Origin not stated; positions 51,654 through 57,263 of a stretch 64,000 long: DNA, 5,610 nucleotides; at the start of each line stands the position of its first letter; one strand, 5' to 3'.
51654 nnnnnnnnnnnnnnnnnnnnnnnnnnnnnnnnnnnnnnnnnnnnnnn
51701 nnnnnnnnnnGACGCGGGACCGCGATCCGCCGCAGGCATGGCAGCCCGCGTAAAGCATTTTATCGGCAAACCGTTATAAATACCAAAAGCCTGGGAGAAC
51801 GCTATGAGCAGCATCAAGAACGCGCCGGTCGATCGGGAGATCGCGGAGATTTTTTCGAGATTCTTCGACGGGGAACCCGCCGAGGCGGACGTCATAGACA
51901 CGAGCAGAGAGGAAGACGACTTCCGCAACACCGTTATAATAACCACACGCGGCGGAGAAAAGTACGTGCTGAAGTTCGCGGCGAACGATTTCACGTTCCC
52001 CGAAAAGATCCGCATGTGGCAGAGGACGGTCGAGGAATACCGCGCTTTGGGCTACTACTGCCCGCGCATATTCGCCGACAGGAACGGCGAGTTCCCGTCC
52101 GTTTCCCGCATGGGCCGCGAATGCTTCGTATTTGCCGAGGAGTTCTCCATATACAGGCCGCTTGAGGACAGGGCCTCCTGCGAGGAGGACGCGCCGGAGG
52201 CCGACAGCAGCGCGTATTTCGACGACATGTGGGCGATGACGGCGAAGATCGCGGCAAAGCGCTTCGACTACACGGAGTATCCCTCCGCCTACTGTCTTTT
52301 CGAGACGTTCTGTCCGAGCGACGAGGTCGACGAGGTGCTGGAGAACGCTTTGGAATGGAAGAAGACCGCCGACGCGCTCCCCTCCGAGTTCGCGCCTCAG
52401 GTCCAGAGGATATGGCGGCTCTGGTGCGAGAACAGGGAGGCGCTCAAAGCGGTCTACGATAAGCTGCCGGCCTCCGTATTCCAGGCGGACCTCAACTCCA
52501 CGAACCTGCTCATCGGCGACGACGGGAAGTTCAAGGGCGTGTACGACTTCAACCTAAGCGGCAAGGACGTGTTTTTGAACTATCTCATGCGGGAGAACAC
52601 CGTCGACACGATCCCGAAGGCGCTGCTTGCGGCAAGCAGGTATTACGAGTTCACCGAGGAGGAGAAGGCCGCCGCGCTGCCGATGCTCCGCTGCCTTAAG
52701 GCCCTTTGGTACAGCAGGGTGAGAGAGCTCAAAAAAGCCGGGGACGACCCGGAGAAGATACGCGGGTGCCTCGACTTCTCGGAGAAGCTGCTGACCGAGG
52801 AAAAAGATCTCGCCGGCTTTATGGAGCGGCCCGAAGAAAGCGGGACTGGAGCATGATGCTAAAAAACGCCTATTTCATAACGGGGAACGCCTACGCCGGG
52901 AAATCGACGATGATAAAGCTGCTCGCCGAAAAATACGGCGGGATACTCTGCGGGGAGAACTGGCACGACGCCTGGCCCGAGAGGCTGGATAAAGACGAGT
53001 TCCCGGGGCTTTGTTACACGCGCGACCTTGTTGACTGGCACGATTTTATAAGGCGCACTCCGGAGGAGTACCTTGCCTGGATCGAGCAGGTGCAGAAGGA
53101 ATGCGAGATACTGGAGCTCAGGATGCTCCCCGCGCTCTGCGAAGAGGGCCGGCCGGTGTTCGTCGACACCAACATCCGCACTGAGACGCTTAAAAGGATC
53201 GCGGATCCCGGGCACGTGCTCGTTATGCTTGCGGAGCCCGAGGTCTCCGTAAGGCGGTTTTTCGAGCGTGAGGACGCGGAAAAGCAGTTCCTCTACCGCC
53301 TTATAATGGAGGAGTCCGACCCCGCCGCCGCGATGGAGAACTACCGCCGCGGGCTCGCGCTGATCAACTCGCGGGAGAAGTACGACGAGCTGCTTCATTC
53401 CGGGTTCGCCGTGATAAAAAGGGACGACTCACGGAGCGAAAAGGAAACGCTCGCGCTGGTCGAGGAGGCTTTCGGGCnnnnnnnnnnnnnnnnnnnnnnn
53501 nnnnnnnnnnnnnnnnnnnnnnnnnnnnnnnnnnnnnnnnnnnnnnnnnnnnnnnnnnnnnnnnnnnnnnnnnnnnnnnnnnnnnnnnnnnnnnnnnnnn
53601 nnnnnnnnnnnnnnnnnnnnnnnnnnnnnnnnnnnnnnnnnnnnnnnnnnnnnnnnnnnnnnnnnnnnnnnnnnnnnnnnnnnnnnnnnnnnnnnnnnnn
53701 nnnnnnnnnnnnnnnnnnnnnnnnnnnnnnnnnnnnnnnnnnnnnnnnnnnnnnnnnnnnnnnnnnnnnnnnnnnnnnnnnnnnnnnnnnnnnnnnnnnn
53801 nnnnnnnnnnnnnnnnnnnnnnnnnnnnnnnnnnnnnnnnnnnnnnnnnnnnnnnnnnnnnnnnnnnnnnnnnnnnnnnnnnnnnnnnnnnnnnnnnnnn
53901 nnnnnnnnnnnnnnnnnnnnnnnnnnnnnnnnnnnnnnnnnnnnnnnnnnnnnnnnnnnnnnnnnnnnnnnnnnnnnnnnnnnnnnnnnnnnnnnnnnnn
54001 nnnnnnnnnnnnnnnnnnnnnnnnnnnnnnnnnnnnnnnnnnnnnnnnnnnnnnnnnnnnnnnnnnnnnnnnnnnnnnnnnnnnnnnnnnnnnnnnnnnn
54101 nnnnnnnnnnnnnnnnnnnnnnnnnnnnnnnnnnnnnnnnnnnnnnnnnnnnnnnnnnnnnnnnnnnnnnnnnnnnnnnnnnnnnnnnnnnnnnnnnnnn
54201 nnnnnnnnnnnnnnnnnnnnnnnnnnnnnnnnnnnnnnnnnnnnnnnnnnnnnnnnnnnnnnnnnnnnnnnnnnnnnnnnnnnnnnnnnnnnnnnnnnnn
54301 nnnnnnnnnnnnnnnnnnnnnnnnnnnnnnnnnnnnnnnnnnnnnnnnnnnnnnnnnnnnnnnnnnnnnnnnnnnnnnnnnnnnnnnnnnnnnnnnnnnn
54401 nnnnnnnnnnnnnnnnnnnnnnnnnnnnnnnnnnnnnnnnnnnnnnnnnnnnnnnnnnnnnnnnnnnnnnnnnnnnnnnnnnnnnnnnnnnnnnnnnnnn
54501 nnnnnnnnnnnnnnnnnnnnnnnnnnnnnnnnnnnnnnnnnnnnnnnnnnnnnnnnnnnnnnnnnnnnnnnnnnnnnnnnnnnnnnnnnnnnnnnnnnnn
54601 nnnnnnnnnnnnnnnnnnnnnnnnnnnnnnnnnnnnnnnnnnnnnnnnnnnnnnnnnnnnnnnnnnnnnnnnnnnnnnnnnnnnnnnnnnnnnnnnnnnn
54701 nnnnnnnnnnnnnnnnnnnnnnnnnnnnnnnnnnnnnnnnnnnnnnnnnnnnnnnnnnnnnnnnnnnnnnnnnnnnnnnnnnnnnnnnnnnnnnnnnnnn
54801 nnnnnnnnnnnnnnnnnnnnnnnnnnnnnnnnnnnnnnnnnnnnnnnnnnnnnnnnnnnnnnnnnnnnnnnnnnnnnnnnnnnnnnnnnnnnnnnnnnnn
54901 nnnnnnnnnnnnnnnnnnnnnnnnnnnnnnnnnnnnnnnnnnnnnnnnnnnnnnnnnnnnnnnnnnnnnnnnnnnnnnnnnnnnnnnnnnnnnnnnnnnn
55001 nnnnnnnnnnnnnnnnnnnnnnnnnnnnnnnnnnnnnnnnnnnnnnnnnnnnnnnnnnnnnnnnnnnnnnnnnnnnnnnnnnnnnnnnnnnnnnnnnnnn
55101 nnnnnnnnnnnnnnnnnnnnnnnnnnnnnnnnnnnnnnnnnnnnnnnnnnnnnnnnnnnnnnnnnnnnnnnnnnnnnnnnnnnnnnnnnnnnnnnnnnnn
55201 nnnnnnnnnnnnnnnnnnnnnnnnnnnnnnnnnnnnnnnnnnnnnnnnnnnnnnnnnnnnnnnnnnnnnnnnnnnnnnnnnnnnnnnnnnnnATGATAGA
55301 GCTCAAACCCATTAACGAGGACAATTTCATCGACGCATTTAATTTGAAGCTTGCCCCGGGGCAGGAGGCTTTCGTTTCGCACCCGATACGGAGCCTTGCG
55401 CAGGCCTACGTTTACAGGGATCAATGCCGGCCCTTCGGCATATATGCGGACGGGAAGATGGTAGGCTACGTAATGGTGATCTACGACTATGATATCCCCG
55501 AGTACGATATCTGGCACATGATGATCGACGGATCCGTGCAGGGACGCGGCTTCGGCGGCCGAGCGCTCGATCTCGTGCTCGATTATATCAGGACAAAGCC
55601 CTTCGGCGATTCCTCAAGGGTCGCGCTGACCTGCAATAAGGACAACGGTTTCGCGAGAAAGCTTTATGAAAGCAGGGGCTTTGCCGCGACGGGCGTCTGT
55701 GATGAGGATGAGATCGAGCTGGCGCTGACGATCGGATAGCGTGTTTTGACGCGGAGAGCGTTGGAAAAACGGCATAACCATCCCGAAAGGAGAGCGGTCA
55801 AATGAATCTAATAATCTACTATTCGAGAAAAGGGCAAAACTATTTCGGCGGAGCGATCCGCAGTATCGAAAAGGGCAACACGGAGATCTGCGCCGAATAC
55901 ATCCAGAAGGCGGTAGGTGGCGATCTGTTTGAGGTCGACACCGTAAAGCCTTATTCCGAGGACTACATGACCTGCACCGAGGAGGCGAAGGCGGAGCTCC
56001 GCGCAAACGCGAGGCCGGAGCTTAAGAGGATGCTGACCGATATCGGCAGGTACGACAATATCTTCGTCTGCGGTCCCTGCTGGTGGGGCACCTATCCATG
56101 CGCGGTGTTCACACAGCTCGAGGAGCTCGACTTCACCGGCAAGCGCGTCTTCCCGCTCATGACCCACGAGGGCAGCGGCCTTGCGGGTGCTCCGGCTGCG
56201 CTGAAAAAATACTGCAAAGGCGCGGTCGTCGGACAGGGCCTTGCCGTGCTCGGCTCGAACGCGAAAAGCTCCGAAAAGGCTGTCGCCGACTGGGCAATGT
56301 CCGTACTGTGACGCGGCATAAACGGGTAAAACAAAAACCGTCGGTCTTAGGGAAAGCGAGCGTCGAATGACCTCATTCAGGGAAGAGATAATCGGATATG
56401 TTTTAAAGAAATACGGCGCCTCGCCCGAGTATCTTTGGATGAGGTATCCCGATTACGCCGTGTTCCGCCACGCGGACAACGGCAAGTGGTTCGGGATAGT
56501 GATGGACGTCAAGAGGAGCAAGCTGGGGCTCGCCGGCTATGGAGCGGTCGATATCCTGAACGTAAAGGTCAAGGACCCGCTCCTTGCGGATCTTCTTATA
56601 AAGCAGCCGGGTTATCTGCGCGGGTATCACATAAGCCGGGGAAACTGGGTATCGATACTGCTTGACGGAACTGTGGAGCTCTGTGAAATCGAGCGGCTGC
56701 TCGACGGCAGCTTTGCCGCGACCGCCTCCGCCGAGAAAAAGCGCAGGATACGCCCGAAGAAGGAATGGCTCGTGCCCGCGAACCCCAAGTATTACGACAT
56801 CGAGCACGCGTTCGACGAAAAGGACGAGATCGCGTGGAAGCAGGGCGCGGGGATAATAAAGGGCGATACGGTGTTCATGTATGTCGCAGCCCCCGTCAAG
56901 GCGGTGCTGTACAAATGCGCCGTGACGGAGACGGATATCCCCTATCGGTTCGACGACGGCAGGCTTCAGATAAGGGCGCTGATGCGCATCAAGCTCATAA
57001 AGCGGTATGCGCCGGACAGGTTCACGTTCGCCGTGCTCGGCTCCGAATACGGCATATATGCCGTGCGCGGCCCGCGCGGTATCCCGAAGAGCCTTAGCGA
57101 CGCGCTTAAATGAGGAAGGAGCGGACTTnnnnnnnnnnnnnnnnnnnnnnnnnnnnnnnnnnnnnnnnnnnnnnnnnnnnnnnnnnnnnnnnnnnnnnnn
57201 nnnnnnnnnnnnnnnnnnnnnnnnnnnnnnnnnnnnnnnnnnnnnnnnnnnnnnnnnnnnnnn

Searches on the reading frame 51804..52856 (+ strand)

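Call 57: search_protein_families(library=pfam, proteins=[window:51804-52856:+], max_evalue=0.0001)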
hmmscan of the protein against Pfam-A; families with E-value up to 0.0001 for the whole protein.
window:51804-52856:+ (350 aa): 1 family
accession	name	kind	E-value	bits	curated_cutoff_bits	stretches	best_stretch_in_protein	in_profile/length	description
PF01636.29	APH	-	1.8e-10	41.5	23.2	1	39-253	8-198/239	Phosphotransferase enzyme family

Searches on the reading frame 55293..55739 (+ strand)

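Call 57: search_protein_families(library=pfam, proteins=[window:55293-55739:+], max_evalue=0.0001)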
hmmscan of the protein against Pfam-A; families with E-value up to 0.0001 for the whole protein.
window:55293-55739:+ (148 aa): 3 families
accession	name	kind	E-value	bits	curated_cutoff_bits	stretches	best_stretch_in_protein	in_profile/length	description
PF00583.31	Acetyltransf_1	-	2.7e-13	50.6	20.7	1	32-130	21-116/116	Acetyltransferase (GNAT) family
PF13673.13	Acetyltransf_10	-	1.5e-08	35.1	23.6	1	41-135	27-112/128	Acetyltransferase (GNAT) domain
PF13508.13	Acetyltransf_7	-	6.1e-07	30.2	27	1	48-131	6-83/84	Acetyltransferase (GNAT) domain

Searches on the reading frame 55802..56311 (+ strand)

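Call 57: search_protein_families(library=pfam, proteins=[window:55802-56311:+], max_evalue=0.0001)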
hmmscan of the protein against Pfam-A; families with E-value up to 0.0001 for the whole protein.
window:55802-56311:+ (169 aa): 2 families
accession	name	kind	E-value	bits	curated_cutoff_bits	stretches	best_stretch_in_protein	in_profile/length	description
PF12682.12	Flavodoxin_4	-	1e-18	67.8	24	1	25-164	11-151/155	Flavodoxin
PF03358.20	FMN_red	-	1.2e-05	25.4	24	0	23-139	12-133/152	NADPH-dependent FMN reductase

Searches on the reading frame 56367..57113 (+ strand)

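Call 57: search_protein_families(library=pfam, proteins=[window:56367-57113:+], max_evalue=0.0001)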
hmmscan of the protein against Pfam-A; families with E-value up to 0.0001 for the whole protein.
window:56367-57113:+ (248 aa): 1 family
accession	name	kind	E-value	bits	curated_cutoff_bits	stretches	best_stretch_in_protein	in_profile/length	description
PF04237.18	YjbR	-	7.3e-15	55.8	30.1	1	13-116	1-86/88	YjbR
